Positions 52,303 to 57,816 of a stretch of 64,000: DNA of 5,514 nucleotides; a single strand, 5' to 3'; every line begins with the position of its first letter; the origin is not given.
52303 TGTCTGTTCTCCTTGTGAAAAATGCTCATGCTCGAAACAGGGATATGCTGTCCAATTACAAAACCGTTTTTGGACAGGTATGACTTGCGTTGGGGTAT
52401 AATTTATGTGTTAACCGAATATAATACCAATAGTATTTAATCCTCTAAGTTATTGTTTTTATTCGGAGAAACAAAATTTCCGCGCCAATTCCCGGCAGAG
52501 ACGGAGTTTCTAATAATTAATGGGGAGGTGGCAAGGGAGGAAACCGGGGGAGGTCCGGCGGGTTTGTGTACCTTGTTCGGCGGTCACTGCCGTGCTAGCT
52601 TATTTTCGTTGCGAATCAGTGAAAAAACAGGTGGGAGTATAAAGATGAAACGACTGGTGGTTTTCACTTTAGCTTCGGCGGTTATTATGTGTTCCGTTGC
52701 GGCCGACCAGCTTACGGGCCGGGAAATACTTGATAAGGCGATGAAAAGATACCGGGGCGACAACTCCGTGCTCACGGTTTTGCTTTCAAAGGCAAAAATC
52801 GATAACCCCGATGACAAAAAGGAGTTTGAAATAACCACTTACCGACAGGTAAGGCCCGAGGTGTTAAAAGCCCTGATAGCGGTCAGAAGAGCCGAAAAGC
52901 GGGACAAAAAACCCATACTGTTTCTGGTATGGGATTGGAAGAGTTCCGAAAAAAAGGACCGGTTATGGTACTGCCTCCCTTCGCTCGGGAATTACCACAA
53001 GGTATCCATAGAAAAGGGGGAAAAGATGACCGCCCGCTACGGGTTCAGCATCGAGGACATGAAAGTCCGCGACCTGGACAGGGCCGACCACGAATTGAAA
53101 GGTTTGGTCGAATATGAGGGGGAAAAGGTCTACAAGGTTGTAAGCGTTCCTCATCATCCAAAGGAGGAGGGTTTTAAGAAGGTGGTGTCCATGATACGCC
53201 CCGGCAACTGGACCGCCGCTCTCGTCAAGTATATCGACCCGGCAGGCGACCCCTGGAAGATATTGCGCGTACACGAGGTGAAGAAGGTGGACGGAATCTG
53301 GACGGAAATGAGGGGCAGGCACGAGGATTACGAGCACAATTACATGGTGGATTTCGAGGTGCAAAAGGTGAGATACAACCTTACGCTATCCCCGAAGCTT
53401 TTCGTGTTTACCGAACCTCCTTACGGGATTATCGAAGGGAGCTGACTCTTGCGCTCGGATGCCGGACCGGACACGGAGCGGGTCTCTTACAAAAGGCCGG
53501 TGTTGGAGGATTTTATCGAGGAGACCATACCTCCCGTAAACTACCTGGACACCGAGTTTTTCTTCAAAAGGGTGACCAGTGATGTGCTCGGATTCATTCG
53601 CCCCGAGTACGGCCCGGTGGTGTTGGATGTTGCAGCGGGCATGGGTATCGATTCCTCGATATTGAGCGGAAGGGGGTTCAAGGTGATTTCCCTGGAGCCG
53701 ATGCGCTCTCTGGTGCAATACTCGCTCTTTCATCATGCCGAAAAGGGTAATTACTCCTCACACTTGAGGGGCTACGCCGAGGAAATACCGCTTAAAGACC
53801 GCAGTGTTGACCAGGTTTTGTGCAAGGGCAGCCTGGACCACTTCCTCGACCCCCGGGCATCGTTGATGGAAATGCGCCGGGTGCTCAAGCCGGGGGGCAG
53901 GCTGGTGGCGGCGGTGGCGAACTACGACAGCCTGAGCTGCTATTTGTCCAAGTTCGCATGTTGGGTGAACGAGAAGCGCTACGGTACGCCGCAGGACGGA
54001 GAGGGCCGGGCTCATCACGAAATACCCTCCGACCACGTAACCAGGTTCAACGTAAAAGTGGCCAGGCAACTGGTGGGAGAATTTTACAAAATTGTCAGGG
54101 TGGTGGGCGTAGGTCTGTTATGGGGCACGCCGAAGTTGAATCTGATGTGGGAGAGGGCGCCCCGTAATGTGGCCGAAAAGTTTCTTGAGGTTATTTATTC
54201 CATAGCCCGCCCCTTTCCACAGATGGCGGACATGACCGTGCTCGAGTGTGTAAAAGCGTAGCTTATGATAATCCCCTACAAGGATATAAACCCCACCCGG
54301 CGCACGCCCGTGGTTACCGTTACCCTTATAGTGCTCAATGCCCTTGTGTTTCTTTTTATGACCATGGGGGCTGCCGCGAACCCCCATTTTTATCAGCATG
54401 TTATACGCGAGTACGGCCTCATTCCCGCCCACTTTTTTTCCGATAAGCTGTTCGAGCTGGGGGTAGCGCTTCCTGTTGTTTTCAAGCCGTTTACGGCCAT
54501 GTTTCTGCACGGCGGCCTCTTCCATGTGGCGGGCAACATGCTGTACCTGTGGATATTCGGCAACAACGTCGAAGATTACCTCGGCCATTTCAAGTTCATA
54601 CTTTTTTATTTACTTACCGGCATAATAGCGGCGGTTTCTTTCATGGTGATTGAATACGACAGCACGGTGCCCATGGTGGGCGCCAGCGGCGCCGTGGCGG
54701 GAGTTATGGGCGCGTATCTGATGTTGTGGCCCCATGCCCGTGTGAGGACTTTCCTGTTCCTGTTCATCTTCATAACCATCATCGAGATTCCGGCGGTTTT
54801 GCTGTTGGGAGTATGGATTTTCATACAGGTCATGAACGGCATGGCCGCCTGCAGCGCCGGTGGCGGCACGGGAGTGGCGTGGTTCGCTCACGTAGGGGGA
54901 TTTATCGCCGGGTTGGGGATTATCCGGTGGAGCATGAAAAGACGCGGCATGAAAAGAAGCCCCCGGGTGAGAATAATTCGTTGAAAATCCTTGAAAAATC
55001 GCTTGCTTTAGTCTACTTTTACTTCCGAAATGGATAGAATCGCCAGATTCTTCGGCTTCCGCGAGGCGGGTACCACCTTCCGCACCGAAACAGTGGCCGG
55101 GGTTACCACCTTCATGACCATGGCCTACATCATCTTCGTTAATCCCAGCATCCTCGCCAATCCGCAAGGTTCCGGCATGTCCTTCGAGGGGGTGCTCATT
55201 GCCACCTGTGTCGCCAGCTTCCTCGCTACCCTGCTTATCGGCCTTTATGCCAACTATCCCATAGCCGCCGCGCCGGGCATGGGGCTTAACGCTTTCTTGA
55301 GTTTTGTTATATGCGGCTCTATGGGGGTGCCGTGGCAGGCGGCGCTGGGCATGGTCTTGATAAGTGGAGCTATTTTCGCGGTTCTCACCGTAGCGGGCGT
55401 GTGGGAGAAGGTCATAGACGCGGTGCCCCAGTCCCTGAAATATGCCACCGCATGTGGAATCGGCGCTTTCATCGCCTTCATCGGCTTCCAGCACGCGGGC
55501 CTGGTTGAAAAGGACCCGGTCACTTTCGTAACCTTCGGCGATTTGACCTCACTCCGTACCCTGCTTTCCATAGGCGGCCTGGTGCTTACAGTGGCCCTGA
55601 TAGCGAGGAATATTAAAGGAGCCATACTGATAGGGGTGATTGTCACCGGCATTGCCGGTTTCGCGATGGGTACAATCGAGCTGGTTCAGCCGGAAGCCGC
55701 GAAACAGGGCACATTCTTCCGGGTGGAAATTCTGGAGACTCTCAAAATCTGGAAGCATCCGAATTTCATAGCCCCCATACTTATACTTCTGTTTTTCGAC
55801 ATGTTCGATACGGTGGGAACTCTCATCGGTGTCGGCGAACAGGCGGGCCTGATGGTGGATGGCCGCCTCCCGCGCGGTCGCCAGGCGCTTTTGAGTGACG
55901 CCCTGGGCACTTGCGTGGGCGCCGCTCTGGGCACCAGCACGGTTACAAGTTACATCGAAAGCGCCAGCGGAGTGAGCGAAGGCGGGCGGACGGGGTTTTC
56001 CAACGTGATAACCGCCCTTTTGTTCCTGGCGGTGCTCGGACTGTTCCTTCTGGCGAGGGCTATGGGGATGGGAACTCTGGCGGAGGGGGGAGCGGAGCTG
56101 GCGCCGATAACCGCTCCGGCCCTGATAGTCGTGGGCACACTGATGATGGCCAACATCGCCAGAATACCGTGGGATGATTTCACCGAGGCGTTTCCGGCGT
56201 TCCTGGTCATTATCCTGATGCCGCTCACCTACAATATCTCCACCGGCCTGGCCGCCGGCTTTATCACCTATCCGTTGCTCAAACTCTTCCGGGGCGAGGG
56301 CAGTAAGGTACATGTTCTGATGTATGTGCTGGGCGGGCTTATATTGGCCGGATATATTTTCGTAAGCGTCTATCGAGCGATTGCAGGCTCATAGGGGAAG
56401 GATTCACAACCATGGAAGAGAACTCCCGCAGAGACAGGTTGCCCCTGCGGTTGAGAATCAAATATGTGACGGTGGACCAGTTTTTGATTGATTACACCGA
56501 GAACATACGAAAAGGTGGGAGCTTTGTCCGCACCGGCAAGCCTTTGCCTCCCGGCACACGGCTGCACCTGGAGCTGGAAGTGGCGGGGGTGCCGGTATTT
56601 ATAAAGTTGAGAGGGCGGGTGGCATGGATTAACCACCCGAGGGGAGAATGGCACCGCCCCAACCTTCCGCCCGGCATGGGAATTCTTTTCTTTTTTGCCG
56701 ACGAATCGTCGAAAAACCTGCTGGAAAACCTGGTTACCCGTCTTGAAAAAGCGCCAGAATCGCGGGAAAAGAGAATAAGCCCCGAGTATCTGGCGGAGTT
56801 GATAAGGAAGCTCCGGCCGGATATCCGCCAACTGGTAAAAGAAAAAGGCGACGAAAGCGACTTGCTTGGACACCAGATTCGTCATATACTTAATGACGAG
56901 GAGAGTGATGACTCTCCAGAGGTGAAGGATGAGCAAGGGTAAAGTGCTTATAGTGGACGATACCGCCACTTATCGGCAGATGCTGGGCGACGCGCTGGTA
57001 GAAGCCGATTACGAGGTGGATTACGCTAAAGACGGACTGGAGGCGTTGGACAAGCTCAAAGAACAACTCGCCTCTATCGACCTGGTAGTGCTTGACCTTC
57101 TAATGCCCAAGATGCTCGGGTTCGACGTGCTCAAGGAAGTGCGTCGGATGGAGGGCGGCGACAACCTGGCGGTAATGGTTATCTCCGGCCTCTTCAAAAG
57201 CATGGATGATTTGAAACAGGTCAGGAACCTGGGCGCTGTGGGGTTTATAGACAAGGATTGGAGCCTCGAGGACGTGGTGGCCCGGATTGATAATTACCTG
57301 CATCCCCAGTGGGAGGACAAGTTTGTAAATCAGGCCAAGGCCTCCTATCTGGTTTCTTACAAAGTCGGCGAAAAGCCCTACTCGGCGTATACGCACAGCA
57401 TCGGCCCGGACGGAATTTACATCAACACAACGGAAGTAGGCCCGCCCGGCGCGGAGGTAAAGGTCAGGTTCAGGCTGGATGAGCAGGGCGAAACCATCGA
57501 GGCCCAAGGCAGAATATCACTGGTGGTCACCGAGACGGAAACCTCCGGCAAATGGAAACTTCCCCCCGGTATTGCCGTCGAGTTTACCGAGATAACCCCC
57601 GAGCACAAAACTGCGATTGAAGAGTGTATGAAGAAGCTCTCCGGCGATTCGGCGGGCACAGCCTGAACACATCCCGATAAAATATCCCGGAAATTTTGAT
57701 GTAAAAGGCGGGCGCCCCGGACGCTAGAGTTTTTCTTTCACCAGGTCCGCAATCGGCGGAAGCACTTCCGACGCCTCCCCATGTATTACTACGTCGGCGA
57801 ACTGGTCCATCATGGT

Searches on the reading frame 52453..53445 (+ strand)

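Call 100: search_protein_families(library=pfam, proteins=[window:52453-53445:+], max_evalue=0.00001)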
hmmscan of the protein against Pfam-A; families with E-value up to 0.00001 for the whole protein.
window:52453-53445:+ (330 aa): 1 family
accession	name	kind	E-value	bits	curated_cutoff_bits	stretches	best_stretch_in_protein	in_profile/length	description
PF17131.11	LolA_like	-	4.8e-23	82.2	30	1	148-317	11-177/184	Outer membrane lipoprotein-sorting protein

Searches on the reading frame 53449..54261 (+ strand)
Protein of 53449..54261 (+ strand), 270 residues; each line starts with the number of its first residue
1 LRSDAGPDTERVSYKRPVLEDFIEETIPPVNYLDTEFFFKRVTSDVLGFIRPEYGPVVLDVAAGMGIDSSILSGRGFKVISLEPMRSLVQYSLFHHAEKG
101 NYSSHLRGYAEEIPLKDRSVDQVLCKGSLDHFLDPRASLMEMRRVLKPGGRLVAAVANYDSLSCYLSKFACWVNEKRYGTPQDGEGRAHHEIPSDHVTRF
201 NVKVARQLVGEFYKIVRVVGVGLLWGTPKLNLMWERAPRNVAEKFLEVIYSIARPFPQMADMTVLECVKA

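Call 100: search_protein_families(library=pfam, proteins=[window:53449-54261:+], max_evalue=0.00001)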
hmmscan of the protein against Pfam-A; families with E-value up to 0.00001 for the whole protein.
window:53449-54261:+ (270 aa): 6 families
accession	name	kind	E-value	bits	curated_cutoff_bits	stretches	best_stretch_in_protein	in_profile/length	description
PF08241.18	Methyltransf_11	-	2.9e-15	57.1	21.2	1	59-153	1-94/95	Methyltransferase domain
PF13847.12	Methyltransf_31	-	2.8e-11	43.8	27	1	57-158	6-113/145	Methyltransferase domain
PF13649.12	Methyltransf_25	-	3.3e-11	44.2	27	1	58-150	1-97/97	Methyltransferase domain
PF13489.12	Methyltransf_23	-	2e-09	37.8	27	1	52-168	20-124/164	Methyltransferase domain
PF01209.24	Ubie_methyltran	-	5.4e-07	29.6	20.1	1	54-156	47-153/233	ubiE/COQ5 methyltransferase family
PF08242.18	Methyltransf_12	-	5.7e-07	30.6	30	1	59-152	1-98/98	Methyltransferase domain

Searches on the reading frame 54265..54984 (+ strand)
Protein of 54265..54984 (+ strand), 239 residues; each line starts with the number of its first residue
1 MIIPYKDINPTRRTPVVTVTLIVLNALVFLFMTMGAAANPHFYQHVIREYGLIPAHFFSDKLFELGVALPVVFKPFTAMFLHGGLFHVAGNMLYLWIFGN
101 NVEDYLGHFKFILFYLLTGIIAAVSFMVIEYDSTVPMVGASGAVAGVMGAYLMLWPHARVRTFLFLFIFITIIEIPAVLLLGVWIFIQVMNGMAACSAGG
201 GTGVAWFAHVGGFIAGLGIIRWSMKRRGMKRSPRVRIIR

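Call 100: search_protein_families(library=pfam, proteins=[window:54265-54984:+], max_evalue=0.00001)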
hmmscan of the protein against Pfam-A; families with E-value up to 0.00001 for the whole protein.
window:54265-54984:+ (239 aa): 1 family
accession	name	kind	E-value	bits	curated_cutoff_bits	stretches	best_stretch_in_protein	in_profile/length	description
PF01694.28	Rhomboid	-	9.4e-31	107.4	22.6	1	75-219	7-136/143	Rhomboid domain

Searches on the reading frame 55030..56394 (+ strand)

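Call 100: search_protein_families(library=pfam, proteins=[window:55030-56394:+], max_evalue=0.00001)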
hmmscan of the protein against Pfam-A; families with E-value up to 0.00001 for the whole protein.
window:55030-56394:+ (454 aa): 1 family
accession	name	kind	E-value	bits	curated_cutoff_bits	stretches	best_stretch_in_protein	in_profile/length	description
PF00860.26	Xan_ur_permease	-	2.6e-40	138.8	27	1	20-406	3-386/389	Permease family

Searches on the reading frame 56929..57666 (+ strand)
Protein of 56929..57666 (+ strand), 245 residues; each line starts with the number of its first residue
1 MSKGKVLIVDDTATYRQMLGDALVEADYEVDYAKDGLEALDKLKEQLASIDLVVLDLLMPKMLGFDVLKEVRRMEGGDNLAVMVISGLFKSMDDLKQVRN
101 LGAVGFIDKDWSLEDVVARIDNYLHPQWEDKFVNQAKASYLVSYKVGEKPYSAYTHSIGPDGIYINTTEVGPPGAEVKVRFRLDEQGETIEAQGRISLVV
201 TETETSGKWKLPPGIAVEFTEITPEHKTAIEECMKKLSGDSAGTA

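Call 100: search_protein_families(library=pfam, proteins=[window:56929-57666:+], max_evalue=0.00001)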
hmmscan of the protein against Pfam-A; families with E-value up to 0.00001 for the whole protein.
window:56929-57666:+ (245 aa): 2 families
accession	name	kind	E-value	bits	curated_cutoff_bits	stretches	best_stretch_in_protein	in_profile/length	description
PF00072.30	Response_reg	-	4.4e-21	75.6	30.2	1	6-120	1-110/111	Response regulator receiver domain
PF07238.19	PilZ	-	1.5e-07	32.1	22.5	1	138-234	10-100/102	PilZ domain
